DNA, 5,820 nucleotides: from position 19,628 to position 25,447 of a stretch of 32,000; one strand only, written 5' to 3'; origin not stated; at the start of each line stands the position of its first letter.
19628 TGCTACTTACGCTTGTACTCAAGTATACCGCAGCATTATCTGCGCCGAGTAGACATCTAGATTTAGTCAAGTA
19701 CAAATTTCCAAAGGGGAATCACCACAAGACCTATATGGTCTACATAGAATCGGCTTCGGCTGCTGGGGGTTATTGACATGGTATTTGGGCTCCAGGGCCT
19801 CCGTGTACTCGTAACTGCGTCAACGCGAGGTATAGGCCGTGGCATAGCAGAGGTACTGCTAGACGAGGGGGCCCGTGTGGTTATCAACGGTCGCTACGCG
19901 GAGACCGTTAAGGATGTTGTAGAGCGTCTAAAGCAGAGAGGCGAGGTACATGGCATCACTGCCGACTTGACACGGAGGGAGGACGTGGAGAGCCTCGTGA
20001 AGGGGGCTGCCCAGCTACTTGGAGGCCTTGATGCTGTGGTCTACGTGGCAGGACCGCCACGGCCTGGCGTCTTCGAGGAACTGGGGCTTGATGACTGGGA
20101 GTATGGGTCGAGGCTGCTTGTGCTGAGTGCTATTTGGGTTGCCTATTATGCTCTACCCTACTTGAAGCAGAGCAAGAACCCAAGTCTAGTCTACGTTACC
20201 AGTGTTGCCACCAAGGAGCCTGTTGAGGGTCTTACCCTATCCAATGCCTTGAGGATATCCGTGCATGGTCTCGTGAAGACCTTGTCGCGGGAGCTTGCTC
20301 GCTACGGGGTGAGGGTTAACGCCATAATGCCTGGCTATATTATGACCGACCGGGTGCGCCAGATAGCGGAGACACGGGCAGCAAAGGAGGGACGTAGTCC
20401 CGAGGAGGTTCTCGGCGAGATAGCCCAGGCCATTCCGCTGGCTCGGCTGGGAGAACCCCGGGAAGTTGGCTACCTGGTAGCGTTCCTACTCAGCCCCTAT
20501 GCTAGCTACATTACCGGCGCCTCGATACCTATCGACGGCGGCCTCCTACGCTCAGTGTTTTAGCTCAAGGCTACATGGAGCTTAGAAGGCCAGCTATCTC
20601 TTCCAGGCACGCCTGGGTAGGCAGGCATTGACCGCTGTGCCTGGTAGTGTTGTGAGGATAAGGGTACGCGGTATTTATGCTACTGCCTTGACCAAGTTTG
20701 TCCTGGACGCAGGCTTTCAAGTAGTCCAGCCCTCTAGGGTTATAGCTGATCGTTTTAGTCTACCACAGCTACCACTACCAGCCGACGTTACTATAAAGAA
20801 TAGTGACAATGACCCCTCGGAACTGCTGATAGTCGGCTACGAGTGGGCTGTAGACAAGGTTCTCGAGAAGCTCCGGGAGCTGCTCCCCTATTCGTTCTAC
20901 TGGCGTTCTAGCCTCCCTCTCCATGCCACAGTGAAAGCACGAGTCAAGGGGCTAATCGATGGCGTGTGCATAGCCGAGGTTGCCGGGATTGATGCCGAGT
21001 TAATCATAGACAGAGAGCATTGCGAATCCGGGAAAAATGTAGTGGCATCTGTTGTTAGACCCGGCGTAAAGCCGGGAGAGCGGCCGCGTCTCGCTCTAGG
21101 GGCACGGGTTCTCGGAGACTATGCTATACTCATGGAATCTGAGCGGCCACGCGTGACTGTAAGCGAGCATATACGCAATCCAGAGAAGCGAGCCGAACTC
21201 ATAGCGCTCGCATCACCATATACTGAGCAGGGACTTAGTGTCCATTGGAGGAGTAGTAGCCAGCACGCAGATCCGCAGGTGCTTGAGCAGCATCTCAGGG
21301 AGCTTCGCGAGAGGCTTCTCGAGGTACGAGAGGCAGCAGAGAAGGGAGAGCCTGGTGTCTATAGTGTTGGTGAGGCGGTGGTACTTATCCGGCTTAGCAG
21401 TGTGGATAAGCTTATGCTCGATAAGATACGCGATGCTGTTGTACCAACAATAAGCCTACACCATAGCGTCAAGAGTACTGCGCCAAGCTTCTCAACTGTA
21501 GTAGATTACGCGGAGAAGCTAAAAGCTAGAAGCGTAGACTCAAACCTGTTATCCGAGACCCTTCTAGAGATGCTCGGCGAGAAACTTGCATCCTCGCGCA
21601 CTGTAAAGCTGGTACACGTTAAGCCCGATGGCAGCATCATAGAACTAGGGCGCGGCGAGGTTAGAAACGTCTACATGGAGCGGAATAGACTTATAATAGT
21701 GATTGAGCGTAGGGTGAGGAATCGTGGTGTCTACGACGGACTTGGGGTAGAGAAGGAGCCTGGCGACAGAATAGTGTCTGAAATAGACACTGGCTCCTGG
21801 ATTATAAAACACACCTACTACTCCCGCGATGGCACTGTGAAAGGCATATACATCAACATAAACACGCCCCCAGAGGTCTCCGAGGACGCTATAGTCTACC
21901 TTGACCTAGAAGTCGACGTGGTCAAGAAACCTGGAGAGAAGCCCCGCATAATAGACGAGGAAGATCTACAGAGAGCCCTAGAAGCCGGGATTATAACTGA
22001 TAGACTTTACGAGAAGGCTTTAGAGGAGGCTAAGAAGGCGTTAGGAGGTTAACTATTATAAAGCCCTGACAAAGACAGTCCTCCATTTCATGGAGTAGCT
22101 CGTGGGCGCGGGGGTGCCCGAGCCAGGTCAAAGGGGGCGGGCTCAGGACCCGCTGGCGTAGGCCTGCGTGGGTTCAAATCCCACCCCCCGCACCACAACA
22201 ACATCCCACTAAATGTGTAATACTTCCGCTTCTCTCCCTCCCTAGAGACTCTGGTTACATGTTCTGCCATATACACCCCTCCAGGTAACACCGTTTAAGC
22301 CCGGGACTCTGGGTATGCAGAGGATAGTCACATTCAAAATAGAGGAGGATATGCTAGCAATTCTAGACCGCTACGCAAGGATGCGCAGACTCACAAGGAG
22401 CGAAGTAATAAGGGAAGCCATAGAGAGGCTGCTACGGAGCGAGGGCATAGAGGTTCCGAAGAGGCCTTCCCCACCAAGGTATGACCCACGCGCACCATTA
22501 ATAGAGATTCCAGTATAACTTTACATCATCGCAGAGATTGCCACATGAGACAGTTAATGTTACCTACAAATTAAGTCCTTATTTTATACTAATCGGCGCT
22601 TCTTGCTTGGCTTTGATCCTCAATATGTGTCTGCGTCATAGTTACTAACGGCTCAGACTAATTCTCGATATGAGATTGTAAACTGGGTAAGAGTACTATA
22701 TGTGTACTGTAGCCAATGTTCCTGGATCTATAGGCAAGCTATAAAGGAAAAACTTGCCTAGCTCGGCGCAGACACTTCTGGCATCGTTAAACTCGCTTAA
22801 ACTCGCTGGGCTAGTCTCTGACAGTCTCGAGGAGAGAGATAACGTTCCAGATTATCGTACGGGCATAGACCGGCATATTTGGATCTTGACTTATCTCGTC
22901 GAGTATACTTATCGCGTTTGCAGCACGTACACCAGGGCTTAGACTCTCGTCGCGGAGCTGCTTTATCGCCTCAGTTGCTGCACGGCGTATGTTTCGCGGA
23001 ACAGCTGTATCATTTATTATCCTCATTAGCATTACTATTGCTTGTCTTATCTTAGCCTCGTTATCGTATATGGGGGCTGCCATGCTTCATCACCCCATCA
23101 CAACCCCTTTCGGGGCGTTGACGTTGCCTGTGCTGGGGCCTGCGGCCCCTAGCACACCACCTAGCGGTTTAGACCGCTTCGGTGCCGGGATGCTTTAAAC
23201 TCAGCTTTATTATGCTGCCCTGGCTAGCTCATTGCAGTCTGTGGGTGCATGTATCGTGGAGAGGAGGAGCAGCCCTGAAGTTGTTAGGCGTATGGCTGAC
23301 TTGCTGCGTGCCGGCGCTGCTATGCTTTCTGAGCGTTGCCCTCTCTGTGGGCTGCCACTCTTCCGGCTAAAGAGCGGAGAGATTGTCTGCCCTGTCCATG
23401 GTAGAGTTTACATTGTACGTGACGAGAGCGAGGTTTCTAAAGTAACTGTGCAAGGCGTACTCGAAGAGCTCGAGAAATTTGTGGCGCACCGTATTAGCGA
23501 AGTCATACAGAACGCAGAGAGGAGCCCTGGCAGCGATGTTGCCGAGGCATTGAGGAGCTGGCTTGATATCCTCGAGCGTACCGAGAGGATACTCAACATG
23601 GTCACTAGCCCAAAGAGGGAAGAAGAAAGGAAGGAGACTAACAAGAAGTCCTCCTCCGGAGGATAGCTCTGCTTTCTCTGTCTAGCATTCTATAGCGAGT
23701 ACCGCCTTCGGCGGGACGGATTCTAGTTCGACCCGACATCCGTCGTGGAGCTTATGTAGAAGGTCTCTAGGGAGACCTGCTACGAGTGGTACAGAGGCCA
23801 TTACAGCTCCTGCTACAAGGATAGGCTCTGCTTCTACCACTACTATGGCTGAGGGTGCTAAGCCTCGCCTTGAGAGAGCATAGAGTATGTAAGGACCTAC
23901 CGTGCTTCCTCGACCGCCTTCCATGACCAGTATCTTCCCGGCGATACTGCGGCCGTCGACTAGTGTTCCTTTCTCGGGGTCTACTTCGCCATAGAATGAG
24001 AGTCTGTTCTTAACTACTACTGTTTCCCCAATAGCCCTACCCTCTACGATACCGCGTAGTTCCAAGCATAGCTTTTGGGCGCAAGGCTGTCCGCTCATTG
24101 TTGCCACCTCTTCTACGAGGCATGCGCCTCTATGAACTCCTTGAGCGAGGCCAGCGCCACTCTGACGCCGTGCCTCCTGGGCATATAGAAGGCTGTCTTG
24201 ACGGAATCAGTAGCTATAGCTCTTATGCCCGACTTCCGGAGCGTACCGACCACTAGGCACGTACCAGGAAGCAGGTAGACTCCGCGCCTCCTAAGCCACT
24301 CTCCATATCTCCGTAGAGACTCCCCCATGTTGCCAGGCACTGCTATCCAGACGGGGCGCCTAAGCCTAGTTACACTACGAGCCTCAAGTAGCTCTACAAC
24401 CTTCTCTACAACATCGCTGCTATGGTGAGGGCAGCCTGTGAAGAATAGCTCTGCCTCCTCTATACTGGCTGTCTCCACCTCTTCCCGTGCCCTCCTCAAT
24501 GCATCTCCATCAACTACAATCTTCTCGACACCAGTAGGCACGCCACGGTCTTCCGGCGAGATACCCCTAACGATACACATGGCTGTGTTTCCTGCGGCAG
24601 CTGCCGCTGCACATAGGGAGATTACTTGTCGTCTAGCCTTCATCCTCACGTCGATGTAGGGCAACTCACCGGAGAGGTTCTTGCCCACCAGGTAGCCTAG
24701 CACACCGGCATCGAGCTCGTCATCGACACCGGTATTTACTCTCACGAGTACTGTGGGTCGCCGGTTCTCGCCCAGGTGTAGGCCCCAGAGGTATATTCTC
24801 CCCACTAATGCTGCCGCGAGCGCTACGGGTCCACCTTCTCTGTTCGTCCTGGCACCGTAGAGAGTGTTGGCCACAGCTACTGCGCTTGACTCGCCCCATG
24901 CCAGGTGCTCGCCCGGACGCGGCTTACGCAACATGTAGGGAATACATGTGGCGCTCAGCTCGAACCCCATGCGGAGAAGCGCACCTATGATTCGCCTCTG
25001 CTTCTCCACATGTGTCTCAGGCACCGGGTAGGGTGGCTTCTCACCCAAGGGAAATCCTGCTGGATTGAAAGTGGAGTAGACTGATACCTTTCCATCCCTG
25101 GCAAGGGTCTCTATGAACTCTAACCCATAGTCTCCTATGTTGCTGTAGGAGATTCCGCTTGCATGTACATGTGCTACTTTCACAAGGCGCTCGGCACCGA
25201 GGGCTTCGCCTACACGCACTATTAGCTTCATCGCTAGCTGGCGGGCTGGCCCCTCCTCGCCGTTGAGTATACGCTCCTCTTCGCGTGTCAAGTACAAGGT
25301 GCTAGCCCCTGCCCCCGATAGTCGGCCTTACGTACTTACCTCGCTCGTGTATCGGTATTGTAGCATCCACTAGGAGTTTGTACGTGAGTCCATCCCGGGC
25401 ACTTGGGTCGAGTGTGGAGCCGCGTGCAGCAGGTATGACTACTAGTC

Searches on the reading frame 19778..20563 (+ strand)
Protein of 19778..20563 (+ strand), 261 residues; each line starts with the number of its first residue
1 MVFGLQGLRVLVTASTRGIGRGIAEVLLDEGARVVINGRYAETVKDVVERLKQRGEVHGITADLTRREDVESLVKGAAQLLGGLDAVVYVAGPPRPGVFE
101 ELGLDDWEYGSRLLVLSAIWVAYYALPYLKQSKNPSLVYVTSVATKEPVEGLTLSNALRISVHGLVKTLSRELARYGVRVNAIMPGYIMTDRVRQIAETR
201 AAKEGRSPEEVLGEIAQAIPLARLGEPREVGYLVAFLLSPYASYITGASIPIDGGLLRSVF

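Call 62: search_protein_families(library=pfam, proteins=[window:19778-20563:+], max_evalue=0.001)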
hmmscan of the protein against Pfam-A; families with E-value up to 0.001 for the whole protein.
window:19778-20563:+ (261 aa): 4 families
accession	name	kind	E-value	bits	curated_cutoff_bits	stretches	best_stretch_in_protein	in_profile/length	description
PF13561.12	adh_short_C2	-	1.9e-46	159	27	1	14-256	3-235/236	Enoyl-(Acyl carrier protein) reductase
PF00106.31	adh_short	-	1.1e-38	133.1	26.6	1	10-199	3-193/195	short chain dehydrogenase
PF23441.1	SDR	-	1.8e-10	41.1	27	1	9-194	9-200/258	SDR-like rossmann domain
PF08659.16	KR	-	5.7e-09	36.6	22.6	1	10-108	3-106/180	KR domain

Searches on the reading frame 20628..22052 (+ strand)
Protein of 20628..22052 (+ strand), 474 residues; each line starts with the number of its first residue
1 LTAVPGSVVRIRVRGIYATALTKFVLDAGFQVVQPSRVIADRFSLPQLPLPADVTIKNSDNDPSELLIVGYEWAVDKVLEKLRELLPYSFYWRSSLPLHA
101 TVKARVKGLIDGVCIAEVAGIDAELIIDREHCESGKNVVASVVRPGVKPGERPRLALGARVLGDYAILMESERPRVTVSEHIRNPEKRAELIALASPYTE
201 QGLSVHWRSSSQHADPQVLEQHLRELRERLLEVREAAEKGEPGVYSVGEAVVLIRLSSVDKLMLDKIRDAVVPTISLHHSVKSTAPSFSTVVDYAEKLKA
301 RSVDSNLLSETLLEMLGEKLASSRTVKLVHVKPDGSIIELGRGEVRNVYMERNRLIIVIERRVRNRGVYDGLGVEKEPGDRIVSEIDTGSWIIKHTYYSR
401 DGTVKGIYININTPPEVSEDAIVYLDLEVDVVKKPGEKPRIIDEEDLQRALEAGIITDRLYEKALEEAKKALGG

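Call 62: search_protein_families(library=pfam, proteins=[window:20628-22052:+], max_evalue=0.001)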
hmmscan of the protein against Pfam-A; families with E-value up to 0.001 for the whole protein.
window:20628-22052:+ (474 aa): 2 families
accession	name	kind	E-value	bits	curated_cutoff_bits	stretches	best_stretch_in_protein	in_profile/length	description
PF04167.18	DUF402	-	1.6e-16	60.6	23.9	1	382-447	3-68/68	Protein of unknown function (DUF402)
PF10150.14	RNase_E_G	-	5.5e-07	29.7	25.5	1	163-316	4-152/270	Ribonuclease E/G family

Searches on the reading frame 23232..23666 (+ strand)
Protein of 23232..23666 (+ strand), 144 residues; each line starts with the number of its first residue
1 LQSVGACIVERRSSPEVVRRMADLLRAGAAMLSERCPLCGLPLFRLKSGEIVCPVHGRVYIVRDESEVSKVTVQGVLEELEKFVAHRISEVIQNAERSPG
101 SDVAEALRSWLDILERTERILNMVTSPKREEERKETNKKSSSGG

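Call 62: search_protein_families(library=pfam, proteins=[window:23232-23666:+], max_evalue=0.001)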
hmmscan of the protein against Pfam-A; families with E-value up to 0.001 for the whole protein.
window:23232-23666:+ (144 aa): 2 families
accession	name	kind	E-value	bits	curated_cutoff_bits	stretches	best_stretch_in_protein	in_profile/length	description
PF06677.18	Auto_anti-p27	-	3.7e-15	56.2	24.1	1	20-57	2-40/40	Sjogren's syndrome/scleroderma autoantigen 1 (Autoantigen p27)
PF03966.22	Trm112p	-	7.5e-05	23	22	1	36-64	10-39/40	Trm112p-like protein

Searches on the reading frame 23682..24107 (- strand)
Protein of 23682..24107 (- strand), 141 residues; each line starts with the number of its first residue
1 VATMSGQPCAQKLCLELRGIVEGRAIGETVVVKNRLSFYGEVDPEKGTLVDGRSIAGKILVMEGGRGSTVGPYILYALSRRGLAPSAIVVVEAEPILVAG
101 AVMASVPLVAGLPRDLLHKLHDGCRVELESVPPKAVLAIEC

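Call 62: search_protein_families(library=pfam, proteins=[window:23682-24107:-], max_evalue=0.001)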
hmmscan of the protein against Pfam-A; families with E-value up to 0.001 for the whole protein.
window:23682-24107:- (141 aa): 1 family
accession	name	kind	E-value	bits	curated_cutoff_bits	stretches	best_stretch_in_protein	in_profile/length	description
PF01989.23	AcnX_swivel_put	-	5.9e-28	97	27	1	36-109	1-80/80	Aconitase X swivel domain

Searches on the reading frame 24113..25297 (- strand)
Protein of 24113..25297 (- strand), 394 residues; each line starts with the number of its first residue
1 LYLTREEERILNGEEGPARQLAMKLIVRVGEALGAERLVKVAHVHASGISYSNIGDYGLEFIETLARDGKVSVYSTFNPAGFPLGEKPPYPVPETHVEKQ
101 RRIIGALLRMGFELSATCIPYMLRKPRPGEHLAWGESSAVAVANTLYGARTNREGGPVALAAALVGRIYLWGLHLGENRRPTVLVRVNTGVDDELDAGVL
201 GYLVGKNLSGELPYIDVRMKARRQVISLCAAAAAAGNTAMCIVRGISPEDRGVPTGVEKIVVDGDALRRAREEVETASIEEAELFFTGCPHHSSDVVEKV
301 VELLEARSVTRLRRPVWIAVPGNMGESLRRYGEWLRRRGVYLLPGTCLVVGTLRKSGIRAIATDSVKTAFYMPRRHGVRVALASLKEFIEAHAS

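Call 62: search_protein_families(library=pfam, proteins=[window:24113-25297:-], max_evalue=0.001)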
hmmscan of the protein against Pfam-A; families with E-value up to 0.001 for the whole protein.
window:24113-25297:- (394 aa): 1 family
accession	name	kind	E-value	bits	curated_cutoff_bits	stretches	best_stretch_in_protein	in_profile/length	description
PF04412.18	AcnX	-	5.1e-122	407.9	31.5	1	1-390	1-400/400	Aconitase X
